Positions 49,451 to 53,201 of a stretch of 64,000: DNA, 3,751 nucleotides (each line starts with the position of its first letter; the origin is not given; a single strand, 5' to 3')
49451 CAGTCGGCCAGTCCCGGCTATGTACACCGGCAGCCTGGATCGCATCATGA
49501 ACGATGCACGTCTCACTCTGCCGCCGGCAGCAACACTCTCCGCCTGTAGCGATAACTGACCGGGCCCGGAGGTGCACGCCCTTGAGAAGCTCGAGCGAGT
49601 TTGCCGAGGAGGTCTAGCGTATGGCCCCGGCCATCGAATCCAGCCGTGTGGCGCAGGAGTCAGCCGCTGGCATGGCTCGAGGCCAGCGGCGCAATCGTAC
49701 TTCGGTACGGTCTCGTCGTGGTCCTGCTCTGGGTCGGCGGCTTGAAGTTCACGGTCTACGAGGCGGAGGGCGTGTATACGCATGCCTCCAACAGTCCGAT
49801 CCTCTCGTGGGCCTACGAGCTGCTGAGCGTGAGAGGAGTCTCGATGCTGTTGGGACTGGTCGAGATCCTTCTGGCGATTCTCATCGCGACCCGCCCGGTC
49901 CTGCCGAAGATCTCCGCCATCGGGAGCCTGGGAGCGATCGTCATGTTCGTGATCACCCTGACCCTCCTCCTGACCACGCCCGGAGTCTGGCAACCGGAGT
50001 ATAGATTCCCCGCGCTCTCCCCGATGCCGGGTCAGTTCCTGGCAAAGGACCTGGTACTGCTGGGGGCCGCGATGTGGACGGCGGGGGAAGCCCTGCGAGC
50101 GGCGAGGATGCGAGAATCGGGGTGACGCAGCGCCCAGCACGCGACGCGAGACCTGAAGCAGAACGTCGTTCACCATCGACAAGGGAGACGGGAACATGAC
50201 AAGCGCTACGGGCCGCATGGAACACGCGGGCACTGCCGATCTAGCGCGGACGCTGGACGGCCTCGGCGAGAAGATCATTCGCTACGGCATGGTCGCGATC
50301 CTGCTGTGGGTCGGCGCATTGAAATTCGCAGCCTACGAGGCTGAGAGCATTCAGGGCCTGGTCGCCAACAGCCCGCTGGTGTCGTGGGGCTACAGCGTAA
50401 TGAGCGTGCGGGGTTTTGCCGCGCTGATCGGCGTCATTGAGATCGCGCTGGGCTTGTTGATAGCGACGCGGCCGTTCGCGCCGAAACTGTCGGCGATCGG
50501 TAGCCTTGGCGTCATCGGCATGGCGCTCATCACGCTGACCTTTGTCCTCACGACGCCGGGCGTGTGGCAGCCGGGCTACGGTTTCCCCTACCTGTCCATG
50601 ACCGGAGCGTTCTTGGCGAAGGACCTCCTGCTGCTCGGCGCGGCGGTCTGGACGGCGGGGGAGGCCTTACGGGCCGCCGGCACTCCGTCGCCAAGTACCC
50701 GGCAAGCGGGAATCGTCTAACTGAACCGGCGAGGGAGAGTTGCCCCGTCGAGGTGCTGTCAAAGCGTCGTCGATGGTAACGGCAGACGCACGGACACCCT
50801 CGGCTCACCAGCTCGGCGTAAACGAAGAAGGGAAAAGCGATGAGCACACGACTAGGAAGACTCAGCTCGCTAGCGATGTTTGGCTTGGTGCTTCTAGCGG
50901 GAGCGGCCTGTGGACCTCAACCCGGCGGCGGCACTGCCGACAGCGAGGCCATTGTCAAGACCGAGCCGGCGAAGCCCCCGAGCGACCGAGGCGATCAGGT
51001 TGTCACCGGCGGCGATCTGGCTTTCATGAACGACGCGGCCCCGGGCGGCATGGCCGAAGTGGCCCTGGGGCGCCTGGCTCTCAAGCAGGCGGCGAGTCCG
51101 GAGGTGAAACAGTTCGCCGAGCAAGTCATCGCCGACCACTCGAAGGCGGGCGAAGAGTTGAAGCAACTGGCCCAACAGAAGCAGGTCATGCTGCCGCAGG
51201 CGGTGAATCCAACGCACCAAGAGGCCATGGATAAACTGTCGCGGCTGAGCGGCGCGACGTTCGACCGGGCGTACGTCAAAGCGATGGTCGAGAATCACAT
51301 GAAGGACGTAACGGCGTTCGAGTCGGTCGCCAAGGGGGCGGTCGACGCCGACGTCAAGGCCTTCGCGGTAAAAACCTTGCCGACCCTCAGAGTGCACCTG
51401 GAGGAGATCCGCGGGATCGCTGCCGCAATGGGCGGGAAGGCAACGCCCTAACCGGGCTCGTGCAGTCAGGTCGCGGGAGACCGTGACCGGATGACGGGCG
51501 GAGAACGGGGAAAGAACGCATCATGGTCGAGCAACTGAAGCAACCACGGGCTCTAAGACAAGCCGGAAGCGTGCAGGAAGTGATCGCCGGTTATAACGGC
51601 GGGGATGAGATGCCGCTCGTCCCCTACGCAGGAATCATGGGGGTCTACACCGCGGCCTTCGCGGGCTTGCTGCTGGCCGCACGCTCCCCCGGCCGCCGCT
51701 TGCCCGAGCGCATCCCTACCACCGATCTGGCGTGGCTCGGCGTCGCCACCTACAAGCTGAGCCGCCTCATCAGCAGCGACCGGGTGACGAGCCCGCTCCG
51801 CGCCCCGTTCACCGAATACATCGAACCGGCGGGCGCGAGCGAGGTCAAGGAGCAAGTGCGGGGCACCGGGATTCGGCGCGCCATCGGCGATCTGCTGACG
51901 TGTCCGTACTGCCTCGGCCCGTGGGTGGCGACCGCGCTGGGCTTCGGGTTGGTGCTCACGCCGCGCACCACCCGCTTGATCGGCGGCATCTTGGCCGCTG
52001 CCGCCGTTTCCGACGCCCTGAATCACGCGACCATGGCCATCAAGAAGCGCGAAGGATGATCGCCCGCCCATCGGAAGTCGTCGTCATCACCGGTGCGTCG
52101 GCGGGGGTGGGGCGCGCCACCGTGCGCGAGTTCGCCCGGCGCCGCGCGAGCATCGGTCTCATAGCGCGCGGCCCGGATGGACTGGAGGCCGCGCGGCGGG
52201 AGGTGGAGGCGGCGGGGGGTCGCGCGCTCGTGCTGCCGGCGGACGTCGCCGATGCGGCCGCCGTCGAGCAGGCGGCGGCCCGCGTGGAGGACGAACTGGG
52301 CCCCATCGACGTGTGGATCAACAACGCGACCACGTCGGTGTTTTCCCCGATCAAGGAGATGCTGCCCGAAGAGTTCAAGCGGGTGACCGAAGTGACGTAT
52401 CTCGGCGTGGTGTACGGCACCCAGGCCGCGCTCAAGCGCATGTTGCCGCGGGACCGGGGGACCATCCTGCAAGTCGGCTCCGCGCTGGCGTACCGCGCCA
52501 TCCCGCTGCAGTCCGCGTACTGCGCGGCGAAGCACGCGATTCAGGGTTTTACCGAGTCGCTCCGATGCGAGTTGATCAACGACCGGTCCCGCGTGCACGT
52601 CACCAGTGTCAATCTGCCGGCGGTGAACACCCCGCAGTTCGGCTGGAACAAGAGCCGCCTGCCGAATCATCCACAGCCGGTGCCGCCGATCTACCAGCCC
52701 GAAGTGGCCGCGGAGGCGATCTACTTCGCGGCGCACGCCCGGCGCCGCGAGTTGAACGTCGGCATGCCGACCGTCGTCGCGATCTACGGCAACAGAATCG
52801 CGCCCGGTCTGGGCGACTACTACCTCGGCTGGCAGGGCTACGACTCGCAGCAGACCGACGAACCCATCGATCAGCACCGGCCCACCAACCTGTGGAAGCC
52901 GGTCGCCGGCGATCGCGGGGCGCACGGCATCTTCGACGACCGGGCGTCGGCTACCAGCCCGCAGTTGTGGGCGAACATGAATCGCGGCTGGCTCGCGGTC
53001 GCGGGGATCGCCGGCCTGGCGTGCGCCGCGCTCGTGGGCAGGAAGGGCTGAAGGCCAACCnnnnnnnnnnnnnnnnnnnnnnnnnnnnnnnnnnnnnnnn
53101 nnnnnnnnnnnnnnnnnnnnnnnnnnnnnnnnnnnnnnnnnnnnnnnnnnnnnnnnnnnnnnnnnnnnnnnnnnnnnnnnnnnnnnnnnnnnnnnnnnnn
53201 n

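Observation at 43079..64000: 21-kb all-plus-strand block that reads like an AraC-headed oxidant/electrophile and desiccation stress island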

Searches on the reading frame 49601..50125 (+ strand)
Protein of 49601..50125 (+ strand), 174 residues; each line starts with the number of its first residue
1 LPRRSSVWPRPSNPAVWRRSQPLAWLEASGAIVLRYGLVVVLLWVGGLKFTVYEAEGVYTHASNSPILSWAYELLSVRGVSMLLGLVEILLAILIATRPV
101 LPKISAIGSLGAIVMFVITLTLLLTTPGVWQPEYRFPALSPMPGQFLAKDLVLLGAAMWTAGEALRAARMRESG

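Call 6: search_protein_families(library=pfam, proteins=[window:49601-50125:+], max_evalue=0.01)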
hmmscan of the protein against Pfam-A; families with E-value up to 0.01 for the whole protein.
window:49601-50125:+ (174 aa): 2 families
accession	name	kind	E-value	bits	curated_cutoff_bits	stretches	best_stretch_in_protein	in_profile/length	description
PF04224.18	DUF417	-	4.8e-27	95.1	27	1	28-165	12-171/175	Protein of unknown function, DUF417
PF07291.16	MauE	-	5e-05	24.1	27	1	31-131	5-97/128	Methylamine utilisation protein MauE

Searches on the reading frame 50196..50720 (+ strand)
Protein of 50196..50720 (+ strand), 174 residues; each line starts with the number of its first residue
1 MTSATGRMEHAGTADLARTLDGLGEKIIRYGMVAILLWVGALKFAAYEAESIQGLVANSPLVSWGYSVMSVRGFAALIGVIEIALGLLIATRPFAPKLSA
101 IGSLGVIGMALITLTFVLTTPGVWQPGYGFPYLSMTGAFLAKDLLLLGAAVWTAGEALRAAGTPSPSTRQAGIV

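Call 6: search_protein_families(library=pfam, proteins=[window:50196-50720:+], max_evalue=0.01)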
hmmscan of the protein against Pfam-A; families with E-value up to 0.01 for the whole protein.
window:50196-50720:+ (174 aa): 2 families
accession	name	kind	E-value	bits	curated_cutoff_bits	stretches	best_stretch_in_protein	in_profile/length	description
PF04224.18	DUF417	-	1.2e-31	110.1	27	1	20-158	10-171/175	Protein of unknown function, DUF417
PF07291.16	MauE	-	0.00026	21.7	27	1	27-152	7-124/128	Methylamine utilisation protein MauE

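Call 32: search_protein_families(library=ncbifam, proteins=[window:50196-50720:+], max_evalue=0.001)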
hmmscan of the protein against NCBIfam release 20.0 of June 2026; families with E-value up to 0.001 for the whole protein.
window:50196-50720:+ (174 aa): 1 family
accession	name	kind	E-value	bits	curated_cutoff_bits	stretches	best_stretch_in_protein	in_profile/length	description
NF040476.1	chlor_memb_RclC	equivalog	1.1e-27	97.2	275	2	73-159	91-182/190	reactive chlorine resistance membrane protein RclC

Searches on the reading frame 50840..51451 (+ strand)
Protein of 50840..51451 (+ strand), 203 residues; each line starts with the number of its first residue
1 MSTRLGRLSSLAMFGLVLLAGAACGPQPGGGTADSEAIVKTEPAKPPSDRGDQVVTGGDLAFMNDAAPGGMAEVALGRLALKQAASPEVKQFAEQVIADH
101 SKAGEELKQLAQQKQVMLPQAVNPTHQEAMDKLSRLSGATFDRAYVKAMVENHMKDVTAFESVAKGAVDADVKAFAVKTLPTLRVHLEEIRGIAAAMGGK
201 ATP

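Call 6: search_protein_families(library=pfam, proteins=[window:50840-51451:+], max_evalue=0.01)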
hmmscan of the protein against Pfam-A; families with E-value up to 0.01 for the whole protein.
window:50840-51451:+ (203 aa): 3 families
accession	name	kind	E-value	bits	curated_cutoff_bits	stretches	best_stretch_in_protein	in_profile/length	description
PF13628.12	DUF4142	-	4.8e-45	153.6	27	1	59-191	3-136/138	Domain of unknown function (DUF4142)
PF03713.19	DUF305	-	5.6e-09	36.7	27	1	59-178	1-135/151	Domain of unknown function (DUF305)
PF09537.16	DUF2383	-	0.0014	19.1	30.8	0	81-113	24-56/111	Domain of unknown function (DUF2383)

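Call 32: search_protein_families(library=ncbifam, proteins=[window:50840-51451:+], max_evalue=0.001)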
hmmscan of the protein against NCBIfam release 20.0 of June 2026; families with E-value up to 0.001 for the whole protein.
window:50840-51451:+ (203 aa): 1 family
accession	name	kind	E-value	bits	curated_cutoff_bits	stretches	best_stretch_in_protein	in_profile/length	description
NF049983.1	CopM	equivalog_domain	0.00026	20.9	90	0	58-105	20-67/73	CopM family metallochaperone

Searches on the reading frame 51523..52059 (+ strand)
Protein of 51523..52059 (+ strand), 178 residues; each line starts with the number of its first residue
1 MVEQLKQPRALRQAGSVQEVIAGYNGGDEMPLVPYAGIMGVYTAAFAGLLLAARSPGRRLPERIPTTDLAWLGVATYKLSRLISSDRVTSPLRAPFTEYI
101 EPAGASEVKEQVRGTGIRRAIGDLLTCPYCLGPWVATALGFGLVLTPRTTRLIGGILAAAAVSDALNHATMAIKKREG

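Call 6: search_protein_families(library=pfam, proteins=[window:51523-52059:+], max_evalue=0.01)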
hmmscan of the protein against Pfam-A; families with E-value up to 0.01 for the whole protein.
window:51523-52059:+ (178 aa): 1 family
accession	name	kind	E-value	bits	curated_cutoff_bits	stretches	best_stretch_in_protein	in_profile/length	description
PF07098.16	DUF1360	-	5.2e-34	116.7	21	1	72-169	2-101/102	Protein of unknown function (DUF1360)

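Call 32: search_protein_families(library=ncbifam, proteins=[window:51523-52059:+], max_evalue=0.001)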
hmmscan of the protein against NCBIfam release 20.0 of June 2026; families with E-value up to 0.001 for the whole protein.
window:51523-52059:+ (178 aa): 0 families

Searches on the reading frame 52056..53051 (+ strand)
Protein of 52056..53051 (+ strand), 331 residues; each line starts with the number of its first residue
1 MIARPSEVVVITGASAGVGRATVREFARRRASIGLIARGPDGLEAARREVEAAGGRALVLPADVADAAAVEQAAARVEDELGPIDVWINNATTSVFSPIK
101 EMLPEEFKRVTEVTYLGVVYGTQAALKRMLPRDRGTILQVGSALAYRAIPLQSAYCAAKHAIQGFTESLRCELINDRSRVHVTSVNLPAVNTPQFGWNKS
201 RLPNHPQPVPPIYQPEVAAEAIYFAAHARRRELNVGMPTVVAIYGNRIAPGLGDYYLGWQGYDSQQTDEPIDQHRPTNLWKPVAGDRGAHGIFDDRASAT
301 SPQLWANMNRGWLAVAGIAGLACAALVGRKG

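Call 7: search_protein_families(library=pfam, proteins=[window:52056-53048:+], max_evalue=0.01)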
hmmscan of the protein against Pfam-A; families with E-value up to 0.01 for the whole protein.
seq(331 aa): 3 families
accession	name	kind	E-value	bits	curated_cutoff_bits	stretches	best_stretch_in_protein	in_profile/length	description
PF00106.31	adh_short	-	2.6e-45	154.8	26.6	1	8-193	2-185/195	short chain dehydrogenase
PF13561.12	adh_short_C2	-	2.9e-28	99.5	27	1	13-184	1-172/236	Enoyl-(Acyl carrier protein) reductase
PF08659.16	KR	-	2.8e-13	50.6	22.6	1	9-189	3-177/180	KR domain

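Call 32: search_protein_families(library=ncbifam, proteins=[window:52056-53051:+], max_evalue=0.001)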
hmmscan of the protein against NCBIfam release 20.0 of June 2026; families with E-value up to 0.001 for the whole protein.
window:52056-53051:+ (331 aa): 212 families (the best 25 are shown)
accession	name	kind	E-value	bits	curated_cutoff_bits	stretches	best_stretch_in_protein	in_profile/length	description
NF005495.0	PRK07109.1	subfamily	3.6e-146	486.7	264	1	6-325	8-327/334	SDR family oxidoreductase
NF004825.0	PRK06181.1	equivalog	4.4e-46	157.3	215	1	7-254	7-256/268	SDR family oxidoreductase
NF004792.0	PRK06139.1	equivalog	4e-44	151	308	1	6-317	8-315/327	SDR family oxidoreductase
NF005806.0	PRK07666.1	equivalog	6e-41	140.3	286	1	8-191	9-190/239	3-ketoacyl-ACP reductase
NF004526.0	PRK05872.1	subfamily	5.1e-38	130.8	276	1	7-226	11-233/297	short-chain dehydrogenase/reductase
NF005539.0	PRK07201.1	equivalog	2.9e-36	125.4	549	1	7-254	371-611/657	SDR family oxidoreductase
NF005878.0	PRK07825.1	subfamily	7.1e-36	124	287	1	7-235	10-226/278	short chain dehydrogenase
NF004514.1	PRK05855.1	equivalog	1.2e-35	123.1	455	1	7-192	314-498/578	SDR family oxidoreductase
NF004521.0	PRK05866.1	equivalog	1.1e-34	120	368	1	8-195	42-230/294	SDR family oxidoreductase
TIGR01963.1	PHB_DH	subfamily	6.5e-34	117.3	307.05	1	7-186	2-179/255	3-hydroxybutyrate dehydrogenase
NF005469.0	PRK07063.1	equivalog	8.8e-33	113.9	306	1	7-186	8-189/260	SDR family oxidoreductase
NF004791.0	PRK06138.1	equivalog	2.9e-32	112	312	1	7-195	6-191/252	SDR family oxidoreductase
NF005559.1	PRK07231.1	subfamily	4.8e-32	111.4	215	1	7-192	5-188/249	glucose 1-dehydrogenase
NF005437.0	PRK07024.1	equivalog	5.2e-32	111.3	266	1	7-203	5-199/259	SDR family oxidoreductase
NF009931.0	PRK13394.1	subfamily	5.3e-32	111.3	340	1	8-183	9-185/262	3-hydroxybutyrate dehydrogenase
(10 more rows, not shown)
